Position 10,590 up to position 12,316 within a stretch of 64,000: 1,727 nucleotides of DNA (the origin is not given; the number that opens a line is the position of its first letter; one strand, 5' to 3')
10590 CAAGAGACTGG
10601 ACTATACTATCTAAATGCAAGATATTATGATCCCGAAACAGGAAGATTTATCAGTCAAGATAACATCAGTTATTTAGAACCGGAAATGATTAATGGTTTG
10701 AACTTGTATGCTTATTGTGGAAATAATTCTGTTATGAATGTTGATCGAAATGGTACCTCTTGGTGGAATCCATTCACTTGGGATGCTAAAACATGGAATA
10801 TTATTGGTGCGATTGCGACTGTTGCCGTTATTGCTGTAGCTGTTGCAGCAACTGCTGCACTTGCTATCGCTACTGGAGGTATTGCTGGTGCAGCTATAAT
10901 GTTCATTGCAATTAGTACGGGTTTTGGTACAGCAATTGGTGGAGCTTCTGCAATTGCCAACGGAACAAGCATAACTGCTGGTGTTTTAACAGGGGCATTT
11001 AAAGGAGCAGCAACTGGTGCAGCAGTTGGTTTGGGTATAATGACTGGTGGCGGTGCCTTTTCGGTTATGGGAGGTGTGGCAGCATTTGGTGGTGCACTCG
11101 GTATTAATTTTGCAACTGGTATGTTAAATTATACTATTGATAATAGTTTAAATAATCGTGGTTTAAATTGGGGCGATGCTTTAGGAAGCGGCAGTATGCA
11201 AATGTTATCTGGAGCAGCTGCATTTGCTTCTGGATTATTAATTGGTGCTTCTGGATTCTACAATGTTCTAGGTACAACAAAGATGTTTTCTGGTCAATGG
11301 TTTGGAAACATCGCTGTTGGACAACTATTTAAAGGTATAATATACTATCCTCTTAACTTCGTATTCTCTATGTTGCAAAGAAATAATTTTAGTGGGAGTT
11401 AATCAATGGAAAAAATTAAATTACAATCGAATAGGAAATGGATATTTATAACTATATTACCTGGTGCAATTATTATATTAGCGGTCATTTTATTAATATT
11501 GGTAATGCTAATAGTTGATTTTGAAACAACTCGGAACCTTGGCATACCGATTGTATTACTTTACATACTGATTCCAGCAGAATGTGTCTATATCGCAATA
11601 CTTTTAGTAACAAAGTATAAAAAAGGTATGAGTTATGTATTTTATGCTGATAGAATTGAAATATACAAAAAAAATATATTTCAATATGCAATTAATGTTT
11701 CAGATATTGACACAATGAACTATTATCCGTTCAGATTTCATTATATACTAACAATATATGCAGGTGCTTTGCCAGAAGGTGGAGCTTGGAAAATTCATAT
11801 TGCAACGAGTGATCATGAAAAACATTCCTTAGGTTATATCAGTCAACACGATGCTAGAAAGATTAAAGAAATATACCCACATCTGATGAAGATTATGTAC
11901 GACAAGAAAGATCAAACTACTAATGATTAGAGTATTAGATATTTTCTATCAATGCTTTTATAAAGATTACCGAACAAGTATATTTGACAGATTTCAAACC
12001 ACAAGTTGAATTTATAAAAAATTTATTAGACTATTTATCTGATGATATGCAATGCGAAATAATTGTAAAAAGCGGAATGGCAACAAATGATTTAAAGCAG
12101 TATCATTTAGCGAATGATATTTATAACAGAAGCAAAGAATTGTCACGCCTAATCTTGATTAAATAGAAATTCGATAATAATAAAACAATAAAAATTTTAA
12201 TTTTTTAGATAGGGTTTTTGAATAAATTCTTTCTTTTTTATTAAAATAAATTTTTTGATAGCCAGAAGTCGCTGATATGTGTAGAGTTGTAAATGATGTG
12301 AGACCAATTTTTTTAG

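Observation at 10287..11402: In-frame fusion of an XRE-type HTH domain to an orphan RHS toxin tip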

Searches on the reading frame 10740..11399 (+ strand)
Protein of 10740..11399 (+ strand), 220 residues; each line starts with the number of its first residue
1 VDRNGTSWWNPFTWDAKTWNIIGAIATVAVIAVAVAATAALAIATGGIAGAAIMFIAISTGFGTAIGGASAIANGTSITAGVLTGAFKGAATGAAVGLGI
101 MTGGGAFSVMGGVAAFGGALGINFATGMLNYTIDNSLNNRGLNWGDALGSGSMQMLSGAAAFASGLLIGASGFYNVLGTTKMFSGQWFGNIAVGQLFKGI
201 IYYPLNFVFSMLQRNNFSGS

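Call 56: predict_structure(alignment_id=A6)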
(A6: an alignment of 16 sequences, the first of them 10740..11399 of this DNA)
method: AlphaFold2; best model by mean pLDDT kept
length: 220 residues; sequences in the alignment: 16
mean_pLDDT: 67.1   pTM: 0.66
mean pLDDT of the five models: 67.1, 65.3, 65.1, 63.2, 61.6
residues with pLDDT >= 90: 0; 70-90: 103; 50-70: 99; < 50: 18
segments of 3 or more residues with pLDDT < 50: 1-3, 5-14
pLDDT, mean of each block of 10 residues (from residue 1): 43 50 62 63 64 72 70 68 75 80 76 76 77 70 75 79 78 59 55 60 65 59
secondary structure, 60 per line:
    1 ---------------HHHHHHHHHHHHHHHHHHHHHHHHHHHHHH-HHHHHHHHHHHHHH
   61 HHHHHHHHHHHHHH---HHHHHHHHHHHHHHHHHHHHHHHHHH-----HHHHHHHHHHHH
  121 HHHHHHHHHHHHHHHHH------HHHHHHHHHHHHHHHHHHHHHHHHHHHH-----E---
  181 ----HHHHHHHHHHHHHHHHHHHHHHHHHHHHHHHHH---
elements in order: H16-45 H47-74 H78-103 H109-137 H144-171 H185-217
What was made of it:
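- Tried and rejected: The AF2 model has only moderate confidence (call 56).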

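Call 58: fold_search(model_id=the predicted structure, library=pdb)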
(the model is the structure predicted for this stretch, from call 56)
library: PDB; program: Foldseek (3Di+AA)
matches with E <= 10: 195; with E <= 0.001: 0
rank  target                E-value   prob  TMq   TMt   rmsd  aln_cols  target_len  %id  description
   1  8xma_A                6.5e-01  0.10  0.14  0.11  16.2       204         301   11  Cryo-EM structure of human ZnT1 WT, in the presence of zinc, determined in an outward-facing conformation (released 2024-10-30)
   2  8xma_B                7.1e-01  0.11  0.14  0.11  16.9       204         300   11  Cryo-EM structure of human ZnT1 WT, in the presence of zinc, determined in an outward-facing conformation (released 2024-10-30)
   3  7uw9_g                1.0e+00  0.35  0.26  0.35  16.2       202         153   13  Citrus V-ATPase State 1, H in contact with subunit a (released 2022-07-06)
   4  8j7t_A                1.1e+00  0.16  0.23  0.19  18.0       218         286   13  Cryo-EM structure of hZnT7-Fab complex in zinc-unbound state, determined in outward-facing conformation (released 2023-09-20)
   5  4bem_J                1.3e+00  0.09  0.16  0.18  18.9       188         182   16  Crystal structure of the F-type ATP synthase c-ring from Acetobacterium woodii. (released 2014-03-26)
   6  7uw9_h                1.7e+00  0.25  0.26  0.35  16.4       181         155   14  Citrus V-ATPase State 1, H in contact with subunit a (released 2022-07-06)
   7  6wlw_0                1.7e+00  0.06  0.16  0.17  21.9       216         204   14  The Vo region of human V-ATPase in state 1 (focused refinement) (released 2020-11-11)
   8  4mbs_A                1.8e+00  0.07  0.18  0.14  16.6       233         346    7  Crystal Structure of the CCR5 Chemokine Receptor (released 2013-09-11)
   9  7vg4_E                2.0e+00  0.08  0.17  0.18  16.5       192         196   11  10,5-methenyltetrahydrofolate cyclohydrolase from Methylobacterium extorquens AM1 strain (released 2022-07-06)
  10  9vj5_R                2.1e+00  0.09  0.22  0.19  17.0       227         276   11  Cryo-EM structure of 5-HT1AR-GoA in complex with gepirone (released 2025-11-12)
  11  8qx8_F                2.2e+00  0.11  0.17  0.05  18.0       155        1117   10  Endosomal membrane tethering complex CORVET (released 2024-07-03)
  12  8r0k_A                2.3e+00  0.13  0.25  0.22  18.0       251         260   11  Cryo-EM structure of the microbial rhodopsin CryoR1 at pH 4.3 in detergent (released 2025-05-14)
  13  8ii8                  2.3e+00  0.06  0.15  0.15  18.7       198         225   11  X-ray crystal structure of pink-colored protein from Pleurotus salmoneostramineus in complex with natural chromophore (released 2024-08-14)
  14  7vg4_B                2.6e+00  0.04  0.15  0.16  16.7       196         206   15  10,5-methenyltetrahydrofolate cyclohydrolase from Methylobacterium extorquens AM1 strain (released 2022-07-06)
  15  8ib4_Y                2.8e+00  0.23  0.29  0.42   8.3       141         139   19  Respiratory complex CI:CIII2, type IA, Wild type mouse under cold temperature (released 2024-09-18)
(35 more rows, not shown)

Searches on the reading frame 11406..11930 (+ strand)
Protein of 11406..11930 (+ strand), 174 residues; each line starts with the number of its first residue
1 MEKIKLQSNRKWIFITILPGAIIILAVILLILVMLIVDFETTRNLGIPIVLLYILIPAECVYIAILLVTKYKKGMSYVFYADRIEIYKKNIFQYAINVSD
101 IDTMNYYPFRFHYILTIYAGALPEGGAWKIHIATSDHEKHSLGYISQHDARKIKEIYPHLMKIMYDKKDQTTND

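Call 5: search_protein_families(library=pfam, proteins=[window:11406-11930:+], max_evalue=1)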
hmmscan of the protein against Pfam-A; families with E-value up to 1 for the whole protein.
window:11406-11930:+ (174 aa): 1 family
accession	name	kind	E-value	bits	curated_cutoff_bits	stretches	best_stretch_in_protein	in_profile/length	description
PF06703.16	SPC25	-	0.36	11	24.3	1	7-82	20-91/159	Microsomal signal peptidase 25 kDa subunit (SPC25)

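Call 40: search_protein_families(library=ncbifam, proteins=[window:11406-11930:+], max_evalue=0.01)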
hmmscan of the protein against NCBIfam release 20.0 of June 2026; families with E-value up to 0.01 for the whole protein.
window:11406-11930:+ (174 aa): 0 families
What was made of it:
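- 11406..11930 (+): Immunity-like ORF (174 aa) with two N-terminal TM segments. It has its own SD (GGGAG, 8 nt before the ATG) and starts 3 nt after the toxin stop. No Pfam or NCBIfam hit (calls 5, 40).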

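Call 71: find_encoding_contigs(protein=window:11406-11930:+, flank=6000, max_places=10)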
Protein window:11406-11930:+ (174 aa): 13 contigs read that carry it; 9 places shown.
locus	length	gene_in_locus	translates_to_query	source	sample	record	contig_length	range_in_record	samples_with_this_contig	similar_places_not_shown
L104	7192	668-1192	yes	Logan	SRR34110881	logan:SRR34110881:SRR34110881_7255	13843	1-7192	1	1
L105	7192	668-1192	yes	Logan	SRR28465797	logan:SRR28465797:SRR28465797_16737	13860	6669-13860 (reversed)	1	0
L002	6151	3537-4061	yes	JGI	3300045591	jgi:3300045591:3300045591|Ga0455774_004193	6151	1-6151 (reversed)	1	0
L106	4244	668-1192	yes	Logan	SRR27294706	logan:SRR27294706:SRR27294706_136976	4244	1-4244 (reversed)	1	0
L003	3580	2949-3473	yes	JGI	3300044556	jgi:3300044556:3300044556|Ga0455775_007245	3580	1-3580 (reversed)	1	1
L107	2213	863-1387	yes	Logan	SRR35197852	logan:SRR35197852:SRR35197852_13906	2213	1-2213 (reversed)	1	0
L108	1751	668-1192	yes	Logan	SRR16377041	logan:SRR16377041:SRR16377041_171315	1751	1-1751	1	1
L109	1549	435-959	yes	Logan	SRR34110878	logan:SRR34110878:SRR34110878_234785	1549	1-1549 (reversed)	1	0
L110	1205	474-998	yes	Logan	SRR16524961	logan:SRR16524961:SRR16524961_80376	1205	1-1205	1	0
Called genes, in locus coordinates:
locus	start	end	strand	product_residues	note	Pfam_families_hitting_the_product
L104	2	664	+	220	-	?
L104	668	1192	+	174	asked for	-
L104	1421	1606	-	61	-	-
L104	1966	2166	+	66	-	PF00584:SecE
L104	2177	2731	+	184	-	PF02357:NusG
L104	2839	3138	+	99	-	PF12840:HTH_20 (weak), PF01022:HTH_5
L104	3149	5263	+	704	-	PF00403:HMA (weak), PF00122:E1-E2_ATPase, PF00702:Hydrolase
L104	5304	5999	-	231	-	PF02254:TrkA_N, PF02080:TrkA_C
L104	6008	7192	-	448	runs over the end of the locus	PF02386:TrkH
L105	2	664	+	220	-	?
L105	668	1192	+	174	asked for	-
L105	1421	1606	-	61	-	-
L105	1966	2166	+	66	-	PF00584:SecE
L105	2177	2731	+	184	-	PF02357:NusG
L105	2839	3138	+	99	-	PF12840:HTH_20 (weak), PF01022:HTH_5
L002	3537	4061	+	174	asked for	-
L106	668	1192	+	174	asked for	-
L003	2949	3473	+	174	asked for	-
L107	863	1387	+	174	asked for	-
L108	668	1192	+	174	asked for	-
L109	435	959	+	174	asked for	-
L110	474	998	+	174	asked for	-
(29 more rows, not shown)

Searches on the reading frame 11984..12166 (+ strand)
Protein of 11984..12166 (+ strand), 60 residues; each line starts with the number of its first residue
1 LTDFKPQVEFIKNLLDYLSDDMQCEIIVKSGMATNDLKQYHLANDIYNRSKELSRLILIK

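Call 5: search_protein_families(library=pfam, proteins=[window:11984-12166:+], max_evalue=1)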
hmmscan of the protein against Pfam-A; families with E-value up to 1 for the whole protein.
window:11984-12166:+ (60 aa): 1 family
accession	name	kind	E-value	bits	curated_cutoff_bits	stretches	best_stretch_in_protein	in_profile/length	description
PF04363.17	DUF496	-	0.043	14.4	23.2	1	3-29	30-56/93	Protein of unknown function (DUF496)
